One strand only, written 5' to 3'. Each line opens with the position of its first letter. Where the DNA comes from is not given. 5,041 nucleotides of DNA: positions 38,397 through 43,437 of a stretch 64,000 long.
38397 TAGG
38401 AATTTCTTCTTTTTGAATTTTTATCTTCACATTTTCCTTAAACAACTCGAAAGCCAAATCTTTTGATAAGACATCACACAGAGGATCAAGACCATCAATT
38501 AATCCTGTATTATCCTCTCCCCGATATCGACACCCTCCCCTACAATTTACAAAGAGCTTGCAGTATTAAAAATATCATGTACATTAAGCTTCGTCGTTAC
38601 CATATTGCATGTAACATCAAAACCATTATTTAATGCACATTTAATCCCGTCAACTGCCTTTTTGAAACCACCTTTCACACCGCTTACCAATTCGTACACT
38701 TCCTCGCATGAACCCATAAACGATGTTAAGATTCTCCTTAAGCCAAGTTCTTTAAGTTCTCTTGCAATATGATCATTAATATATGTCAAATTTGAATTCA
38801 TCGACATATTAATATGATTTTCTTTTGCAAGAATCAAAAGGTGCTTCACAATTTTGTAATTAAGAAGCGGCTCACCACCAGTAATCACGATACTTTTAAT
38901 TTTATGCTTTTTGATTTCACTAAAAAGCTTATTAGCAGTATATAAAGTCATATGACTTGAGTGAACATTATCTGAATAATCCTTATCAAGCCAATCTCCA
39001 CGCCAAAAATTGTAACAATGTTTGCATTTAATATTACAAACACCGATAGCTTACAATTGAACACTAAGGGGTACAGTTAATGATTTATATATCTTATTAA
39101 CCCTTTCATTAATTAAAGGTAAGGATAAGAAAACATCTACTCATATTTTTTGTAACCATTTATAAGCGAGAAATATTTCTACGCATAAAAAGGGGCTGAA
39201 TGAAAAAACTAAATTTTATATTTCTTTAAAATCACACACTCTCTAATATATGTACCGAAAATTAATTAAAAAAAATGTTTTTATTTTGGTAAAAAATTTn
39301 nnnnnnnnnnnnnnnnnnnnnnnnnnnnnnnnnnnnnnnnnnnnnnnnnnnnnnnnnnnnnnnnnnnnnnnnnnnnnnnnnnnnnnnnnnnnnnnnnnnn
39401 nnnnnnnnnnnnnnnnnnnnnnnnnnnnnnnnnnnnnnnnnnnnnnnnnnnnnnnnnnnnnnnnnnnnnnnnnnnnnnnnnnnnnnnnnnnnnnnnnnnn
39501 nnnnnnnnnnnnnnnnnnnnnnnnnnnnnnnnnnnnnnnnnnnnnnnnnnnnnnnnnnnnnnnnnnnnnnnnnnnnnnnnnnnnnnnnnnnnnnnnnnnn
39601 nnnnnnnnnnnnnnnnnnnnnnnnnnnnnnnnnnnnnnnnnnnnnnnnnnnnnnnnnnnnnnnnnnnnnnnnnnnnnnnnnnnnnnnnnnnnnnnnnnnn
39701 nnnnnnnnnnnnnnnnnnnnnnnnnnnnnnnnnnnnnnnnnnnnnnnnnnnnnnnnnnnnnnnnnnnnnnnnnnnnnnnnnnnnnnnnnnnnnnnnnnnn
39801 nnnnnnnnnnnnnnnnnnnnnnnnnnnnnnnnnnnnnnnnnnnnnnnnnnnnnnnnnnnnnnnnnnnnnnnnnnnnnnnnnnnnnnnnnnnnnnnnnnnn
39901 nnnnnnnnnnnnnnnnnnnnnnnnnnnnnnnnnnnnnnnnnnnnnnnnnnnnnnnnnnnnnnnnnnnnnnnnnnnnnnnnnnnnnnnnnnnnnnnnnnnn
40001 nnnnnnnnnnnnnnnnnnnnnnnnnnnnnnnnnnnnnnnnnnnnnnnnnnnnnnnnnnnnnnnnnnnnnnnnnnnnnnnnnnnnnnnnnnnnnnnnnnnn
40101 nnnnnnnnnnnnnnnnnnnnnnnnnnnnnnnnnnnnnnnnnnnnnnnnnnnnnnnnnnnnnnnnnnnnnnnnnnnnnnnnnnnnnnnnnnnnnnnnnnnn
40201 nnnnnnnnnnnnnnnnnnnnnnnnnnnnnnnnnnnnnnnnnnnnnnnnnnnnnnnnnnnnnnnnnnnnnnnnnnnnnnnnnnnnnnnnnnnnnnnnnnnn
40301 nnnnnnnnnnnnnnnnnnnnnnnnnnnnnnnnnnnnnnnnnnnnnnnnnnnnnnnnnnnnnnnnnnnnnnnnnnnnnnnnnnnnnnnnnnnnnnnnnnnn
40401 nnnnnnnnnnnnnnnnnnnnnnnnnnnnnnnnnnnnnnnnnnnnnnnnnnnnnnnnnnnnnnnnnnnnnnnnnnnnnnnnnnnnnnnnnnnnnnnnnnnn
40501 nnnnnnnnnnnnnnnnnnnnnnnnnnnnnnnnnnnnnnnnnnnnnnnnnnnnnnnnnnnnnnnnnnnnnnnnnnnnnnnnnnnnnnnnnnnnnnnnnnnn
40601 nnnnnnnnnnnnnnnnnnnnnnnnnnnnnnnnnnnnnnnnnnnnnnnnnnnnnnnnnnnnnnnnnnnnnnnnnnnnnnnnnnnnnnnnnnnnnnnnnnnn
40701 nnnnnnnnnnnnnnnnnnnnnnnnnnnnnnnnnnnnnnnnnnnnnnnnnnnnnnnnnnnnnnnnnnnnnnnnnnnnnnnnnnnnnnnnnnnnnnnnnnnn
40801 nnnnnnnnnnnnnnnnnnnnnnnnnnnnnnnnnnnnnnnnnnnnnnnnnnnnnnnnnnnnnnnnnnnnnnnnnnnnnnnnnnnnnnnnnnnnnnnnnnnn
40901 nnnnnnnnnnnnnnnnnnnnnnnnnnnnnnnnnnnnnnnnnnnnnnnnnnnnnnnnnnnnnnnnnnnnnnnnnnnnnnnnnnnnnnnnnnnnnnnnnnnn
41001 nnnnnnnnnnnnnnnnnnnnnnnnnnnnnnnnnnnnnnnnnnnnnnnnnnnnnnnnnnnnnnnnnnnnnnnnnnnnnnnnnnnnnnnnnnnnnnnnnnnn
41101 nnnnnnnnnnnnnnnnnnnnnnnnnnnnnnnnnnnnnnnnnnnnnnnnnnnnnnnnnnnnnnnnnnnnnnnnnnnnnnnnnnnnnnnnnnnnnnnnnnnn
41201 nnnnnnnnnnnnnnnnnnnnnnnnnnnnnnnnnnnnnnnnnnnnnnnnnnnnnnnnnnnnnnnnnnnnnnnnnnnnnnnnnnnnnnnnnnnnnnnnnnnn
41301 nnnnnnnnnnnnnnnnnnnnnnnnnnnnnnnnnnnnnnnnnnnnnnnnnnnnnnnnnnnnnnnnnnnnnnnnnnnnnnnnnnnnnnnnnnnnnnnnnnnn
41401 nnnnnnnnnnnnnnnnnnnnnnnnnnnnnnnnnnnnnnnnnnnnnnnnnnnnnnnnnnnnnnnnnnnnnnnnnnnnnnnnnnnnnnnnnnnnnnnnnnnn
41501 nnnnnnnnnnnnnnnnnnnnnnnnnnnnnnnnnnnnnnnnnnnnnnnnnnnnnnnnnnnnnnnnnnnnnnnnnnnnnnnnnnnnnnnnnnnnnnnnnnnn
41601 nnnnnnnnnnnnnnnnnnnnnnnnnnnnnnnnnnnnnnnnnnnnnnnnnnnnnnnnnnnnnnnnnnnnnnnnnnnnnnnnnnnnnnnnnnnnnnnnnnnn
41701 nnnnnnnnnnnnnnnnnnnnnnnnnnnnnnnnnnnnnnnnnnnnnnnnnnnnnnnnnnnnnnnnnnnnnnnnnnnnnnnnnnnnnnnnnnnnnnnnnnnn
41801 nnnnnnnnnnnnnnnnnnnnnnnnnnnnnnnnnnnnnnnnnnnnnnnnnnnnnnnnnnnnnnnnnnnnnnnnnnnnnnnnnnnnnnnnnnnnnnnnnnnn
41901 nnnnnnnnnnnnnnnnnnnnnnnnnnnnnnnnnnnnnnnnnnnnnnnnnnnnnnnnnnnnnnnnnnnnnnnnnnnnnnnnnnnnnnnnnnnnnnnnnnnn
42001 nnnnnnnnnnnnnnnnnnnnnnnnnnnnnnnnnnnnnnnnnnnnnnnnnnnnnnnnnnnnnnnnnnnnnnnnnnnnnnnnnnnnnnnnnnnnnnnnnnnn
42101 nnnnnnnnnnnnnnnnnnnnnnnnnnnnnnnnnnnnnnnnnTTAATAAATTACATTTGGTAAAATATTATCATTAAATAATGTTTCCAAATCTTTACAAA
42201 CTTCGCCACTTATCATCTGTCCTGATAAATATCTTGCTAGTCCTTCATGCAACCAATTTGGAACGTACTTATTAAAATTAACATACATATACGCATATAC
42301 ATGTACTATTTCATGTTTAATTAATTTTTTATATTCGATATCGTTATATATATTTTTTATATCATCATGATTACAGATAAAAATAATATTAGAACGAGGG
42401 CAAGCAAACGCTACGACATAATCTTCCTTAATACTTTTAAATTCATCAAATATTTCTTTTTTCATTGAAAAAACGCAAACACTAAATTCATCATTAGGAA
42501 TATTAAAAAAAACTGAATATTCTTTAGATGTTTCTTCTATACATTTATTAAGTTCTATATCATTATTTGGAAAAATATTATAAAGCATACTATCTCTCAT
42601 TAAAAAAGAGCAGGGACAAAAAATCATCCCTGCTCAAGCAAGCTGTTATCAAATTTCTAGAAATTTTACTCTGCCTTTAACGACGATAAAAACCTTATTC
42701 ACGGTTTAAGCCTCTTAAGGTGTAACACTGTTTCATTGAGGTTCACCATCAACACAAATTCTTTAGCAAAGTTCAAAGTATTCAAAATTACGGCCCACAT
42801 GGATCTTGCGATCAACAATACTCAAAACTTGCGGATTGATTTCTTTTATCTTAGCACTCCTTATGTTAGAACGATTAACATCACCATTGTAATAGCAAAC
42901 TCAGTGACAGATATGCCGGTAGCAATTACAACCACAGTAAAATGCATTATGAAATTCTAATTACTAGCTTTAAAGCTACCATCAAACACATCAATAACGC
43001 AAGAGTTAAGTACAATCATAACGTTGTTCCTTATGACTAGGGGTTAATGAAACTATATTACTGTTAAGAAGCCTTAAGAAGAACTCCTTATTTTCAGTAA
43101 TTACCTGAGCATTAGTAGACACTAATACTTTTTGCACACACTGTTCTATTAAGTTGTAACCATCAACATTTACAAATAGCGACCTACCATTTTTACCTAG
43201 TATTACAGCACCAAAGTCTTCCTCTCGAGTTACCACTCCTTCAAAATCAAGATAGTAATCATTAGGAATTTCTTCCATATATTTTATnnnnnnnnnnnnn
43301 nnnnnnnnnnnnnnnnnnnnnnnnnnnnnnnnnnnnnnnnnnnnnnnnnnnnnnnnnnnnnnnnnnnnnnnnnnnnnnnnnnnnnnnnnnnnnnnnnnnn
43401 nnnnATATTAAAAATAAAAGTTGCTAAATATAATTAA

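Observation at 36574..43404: Co-directional mosaic island: two paralogous RRE / Cys-rich-peptide / HExxH-peptidase modules flanking a DapF-like epimerase, GNAT and VanX-like dipeptidase triad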

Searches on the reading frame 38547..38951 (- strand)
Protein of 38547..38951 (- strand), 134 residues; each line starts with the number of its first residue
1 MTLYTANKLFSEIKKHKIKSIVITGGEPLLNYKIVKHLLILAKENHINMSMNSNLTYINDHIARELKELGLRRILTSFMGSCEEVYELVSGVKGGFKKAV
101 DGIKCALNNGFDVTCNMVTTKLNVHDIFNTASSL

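Call 3: search_protein_families(library=pfam, proteins=[window:38547-38951:-], max_evalue=0.1)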
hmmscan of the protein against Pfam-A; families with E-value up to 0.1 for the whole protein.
window:38547-38951:- (134 aa): 2 families
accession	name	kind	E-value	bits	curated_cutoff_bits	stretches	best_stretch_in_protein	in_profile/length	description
PF04055.27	Radical_SAM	-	1.4e-17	64.8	29.5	1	8-130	32-162/166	Radical SAM superfamily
PF13353.11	Fer4_12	-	1.9e-05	25.4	22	1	5-65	40-100/137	4Fe-4S single cluster domain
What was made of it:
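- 38547..39092 (-): 5' fragment of the module-1 rSAM maturase gene (residues 1-179 of the homolog) with CX3CX2C. It has an in-frame TAA at 39053-39051, and the fragment ends at the out-of-frame deletion junction near 38556-38562. PF04055 at 1.4e-17 (call 3).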

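Call 4: search_protein_families(library=ncbifam, proteins=[window:38547-38951:-], max_evalue=0.1)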
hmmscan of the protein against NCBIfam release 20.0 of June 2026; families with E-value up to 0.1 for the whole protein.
window:38547-38951:- (134 aa): 62 families (the best 25 are shown)
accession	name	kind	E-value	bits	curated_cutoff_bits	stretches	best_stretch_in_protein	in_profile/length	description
NF050035.1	rSAM_WgK_link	exception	1.1e-18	67.4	650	1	1-130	40-167/367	radical SAM/SPASM peptide maturase WgkB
TIGR02668.1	moaA_archaeal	equivalog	1.4e-15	57.1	325.25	1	6-129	45-168/303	GTP 3',8-cyclase MoaA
TIGR04545.1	rSAM_ahbD_hemeb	equivalog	7.1e-15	55.3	500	1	6-129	35-157/339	heme b synthase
NF001199.0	PRK00164.2-1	equivalog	2.5e-14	53.1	231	1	6-128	47-169/308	GTP 3',8-cyclase MoaA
TIGR04053.2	TIGR04053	equivalog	8.4e-14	51.6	395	1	3-131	40-170/366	TIGR04053 family radical SAM/SPASM domain-containing protein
TIGR04054.1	rSAM_NirJ1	equivalog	9.7e-14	50.8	650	1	5-127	70-190/387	putative heme d1 biosynthesis radical SAM protein NirJ1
TIGR04347.1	pseudo_SAM_Halo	equivalog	1.2e-13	51.1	525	1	5-127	72-192/390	TIGR04347 family pseudo-SAM/SPASM protein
TIGR04546.1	rSAM_ahbC_deAc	equivalog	2.8e-13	49.4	650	1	5-127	73-193/390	12,18-didecarboxysiroheme deacetylase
TIGR02666.1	moaA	equivalog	4e-13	49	284.05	1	6-127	48-173/336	GTP 3',8-cyclase MoaA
TIGR04251.1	SCM_rSAM_ScmF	equivalog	2.5e-12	46.9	400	1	9-126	45-161/353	SynChlorMet cassette radical SAM/SPASM protein ScmF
TIGR04055.1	rSAM_NirJ2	equivalog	3.6e-11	43.2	500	1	5-127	33-154/326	putative heme d1 biosynthesis radical SAM protein NirJ2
TIGR04051.1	rSAM_NirJ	equivalog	1.1e-10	41.1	515.45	1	7-127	38-156/354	heme d1 biosynthesis radical SAM protein NirJ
TIGR04250.1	SCM_rSAM_ScmE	equivalog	1.8e-10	40.3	400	1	8-132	40-163/358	SynChlorMet cassette radical SAM/SPASM protein ScmE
TIGR04303.1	GeoRSP_rSAM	equivalog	2.8e-10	40.3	400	1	18-128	49-158/325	GeoRSP system radical SAM/SPASM protein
TIGR03977.1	rSAM_pair_HxsC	equivalog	3.5e-09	36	267.9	1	5-131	57-187/292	His-Xaa-Ser system radical SAM maturase HxsC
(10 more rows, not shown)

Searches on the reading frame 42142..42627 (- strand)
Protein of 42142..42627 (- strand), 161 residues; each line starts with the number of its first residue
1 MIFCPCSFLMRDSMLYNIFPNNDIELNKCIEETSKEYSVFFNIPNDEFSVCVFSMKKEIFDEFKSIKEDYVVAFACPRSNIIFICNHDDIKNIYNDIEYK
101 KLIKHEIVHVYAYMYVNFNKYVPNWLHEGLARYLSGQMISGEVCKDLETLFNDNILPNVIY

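Call 3: search_protein_families(library=pfam, proteins=[window:42142-42627:-], max_evalue=0.1)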
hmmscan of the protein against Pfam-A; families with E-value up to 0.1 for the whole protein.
window:42142-42627:- (161 aa): 4 families
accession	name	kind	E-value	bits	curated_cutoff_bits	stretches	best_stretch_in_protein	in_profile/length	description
PF01433.26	Peptidase_M1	-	0.0008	19.5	27.7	1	91-140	59-108/218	Peptidase family M1 domain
PF13485.12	Peptidase_MA_2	-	0.0027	18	32.4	1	74-138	46-106/201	Peptidase MA superfamily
PF07607.17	DUF1570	-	0.013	16.3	22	1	103-147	5-52/129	Protein of unknown function (DUF1570)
PF05830.17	NodZ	-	0.085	12.1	28.3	0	52-116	102-165/322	Nodulation protein Z (NodZ)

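Call 4: search_protein_families(library=ncbifam, proteins=[window:42142-42627:-], max_evalue=0.1)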
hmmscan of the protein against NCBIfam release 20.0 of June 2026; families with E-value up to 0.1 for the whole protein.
window:42142-42627:- (161 aa): 1 family
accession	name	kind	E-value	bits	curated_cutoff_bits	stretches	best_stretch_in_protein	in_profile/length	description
NF033876.2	flagella_HExxH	equivalog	7.6e-05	22.3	205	1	96-136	126-165/384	flagellinolysin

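Call 59: find_encoding_contigs(protein=window:42142-42588:-, flank=10000, max_places=10)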
Protein window:42142-42588:- (148 aa): 1 contig read that carries it; 1 place shown.
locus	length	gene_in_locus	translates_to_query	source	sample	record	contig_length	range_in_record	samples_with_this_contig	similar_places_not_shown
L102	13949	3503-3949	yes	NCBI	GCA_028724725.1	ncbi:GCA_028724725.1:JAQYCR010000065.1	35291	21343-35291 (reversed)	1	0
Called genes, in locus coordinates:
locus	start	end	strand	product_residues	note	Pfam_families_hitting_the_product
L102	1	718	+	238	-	PF01148:CTP_transf_1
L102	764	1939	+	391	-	PF02163:Peptidase_M50, PF00595:PDZ, PF13180:PDZ_2, PF17820:PDZ_6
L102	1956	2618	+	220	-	PF00814:TsaD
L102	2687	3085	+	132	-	-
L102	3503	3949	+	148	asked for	-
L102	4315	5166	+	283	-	PF26317:CntK_N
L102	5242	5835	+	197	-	PF00583:Acetyltransf_1 (weak)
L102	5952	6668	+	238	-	PF01427:Peptidase_M15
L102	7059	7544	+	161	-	PF04055:Radical_SAM, PF13353:Fer4_12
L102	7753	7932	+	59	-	-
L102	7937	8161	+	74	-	-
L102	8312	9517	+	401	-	PF13485:Peptidase_MA_2 (faint)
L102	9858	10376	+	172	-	PF01257:2Fe-2S_thioredx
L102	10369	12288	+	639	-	PF01257:2Fe-2S_thioredx (weak), PF01512:Complex1_51K, PF10589:NADH_4Fe-4S, PF00037:Fer4 (weak), PF12837:Fer4_6 (weak), PF12838:Fer4_7 (weak), PF13237:Fer4_10, PF00037:Fer4, +4 more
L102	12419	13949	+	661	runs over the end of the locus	PF00111:Fer2 (weak), PF13510:Fer2_4, PF10588:NADH-G_4Fe-4S_3, PF12838:Fer4_7 (weak), PF22117:Fer4_Nqo3 (weak), PF00037:Fer4 (weak), PF02906:Fe_hyd_lg_C, PF02256:Fe_hyd_SSU, +2 more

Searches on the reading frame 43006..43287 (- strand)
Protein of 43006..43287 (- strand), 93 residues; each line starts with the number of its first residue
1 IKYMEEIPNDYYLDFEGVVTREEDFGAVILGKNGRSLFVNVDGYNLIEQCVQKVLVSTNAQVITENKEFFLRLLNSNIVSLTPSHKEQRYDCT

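Call 73: predict_structure(alignment_id=A5)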
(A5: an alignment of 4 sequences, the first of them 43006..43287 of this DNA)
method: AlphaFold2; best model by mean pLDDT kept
length: 93 residues; sequences in the alignment: 4
mean_pLDDT: 48.2   pTM: 0.39
mean pLDDT of the five models: 48.2, 46.9, 37.8, 35.7, 34.3
residues with pLDDT >= 90: 0; 70-90: 1; 50-70: 43; < 50: 49
segments of 3 or more residues with pLDDT < 50: 1-27, 30-34, 77-93
pLDDT, mean of each block of 10 residues (from residue 1): 32 37 43 53 63 63 62 51 34 36
secondary structure, 60 per line:
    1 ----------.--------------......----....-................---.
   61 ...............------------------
elements in order: E26-31 E36-39 H41-56 H60-75

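Call 75: fold_search(model_id=the predicted structure, library=pdb)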
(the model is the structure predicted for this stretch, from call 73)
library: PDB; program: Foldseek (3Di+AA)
matches with E <= 10: 92; with E <= 0.001: 0
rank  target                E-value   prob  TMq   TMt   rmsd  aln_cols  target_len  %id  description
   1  5udd_B                1.8e+00  0.06  0.20  0.06  10.8        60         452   20  Crystal Structure of RSV F B9320 Bound to MEDI8897 (released 2017-05-17)
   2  5w23_C                2.4e+00  0.06  0.21  0.06  10.7        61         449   20  Crystal Structure of RSV F in complex with 5C4 Fab (released 2017-12-06)
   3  8csp_T                2.7e+00  0.06  0.22  0.14  10.0        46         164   15  Human mitochondrial small subunit assembly intermediate (State A) (released 2022-12-14)
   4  3jd5_c                3.1e+00  0.06  0.25  0.16   9.8        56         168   12  Cryo-EM structure of the small subunit of the mammalian mitochondrial ribosome (released 2016-07-13)
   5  5zum_B                3.5e+00  0.11  0.30  0.06   9.4        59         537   12  Structure of dipeptidyl-peptidase III from Corallococcus sp. strain EGB (released 2019-06-12)
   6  8zq7_B                3.5e+00  0.04  0.22  0.06   9.4        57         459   19  Crystal structure of prefusion RSV F protein (released 2025-06-04)
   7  6eah_C                3.7e+00  0.05  0.24  0.07   9.2        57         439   23  CRYSTAL STRUCTURE OF HUMAN RESPIRATORY SYNCYTIAL VIRUS FUSION GLYCOPROTEIN INHIBITOR ESCAPE VARIANT K394R-S398L STABIL (released 2019-08-07)
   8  7jh7_A                4.0e+00  0.04  0.19  0.06  11.1        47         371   13  cardiac actomyosin complex (released 2020-10-28)
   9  6eak                  4.3e+00  0.04  0.23  0.06   8.9        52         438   25  CRYSTAL STRUCTURE OF FUSION INHIBITOR JNJ-2408068 IN COMPLEX WITH HUMAN RESPIRATORY SYNCYTIAL VIRUS FUSION GLYCOPROTEIN  (released 2019-08-07)
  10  6wzl_F                4.5e+00  0.06  0.25  0.34   4.7        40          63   25  LY3041658 Fab bound to CXCL7 (released 2020-11-25)
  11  5t1d_B                4.5e+00  0.05  0.30  0.29  13.5        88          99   12  Crystal structure of EBV gHgL/gp42/E1D1 complex (released 2016-12-28)
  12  2wwe                  4.5e+00  0.03  0.22  0.19  11.2        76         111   14  Crystal structure of the phox homology domain of human phosphoinositide-3-kinase-C2-gamma (released 2009-11-03)
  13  5kg8_B                4.5e+00  0.03  0.25  0.11  15.0        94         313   12  Rigor myosin X co-complexed with an actin filament (released 2016-09-07)
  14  1lcu_A                4.8e+00  0.02  0.22  0.08  15.0        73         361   14  Polylysine Induces an Antiparallel Actin Dimer that Nucleates Filament Assembly: Crystal Structure at 3.5 A Resolution (released 2002-05-01)
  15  1f9q_B                5.2e+00  0.05  0.21  0.29   3.7        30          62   27  CRYSTAL STRUCTURE OF PLATELET FACTOR 4 (released 2003-08-26)
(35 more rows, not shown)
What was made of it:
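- Closest known: PqqD / MftB RiPP recognition elements. Different: The structure models are too poor for a fold search (call 75).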
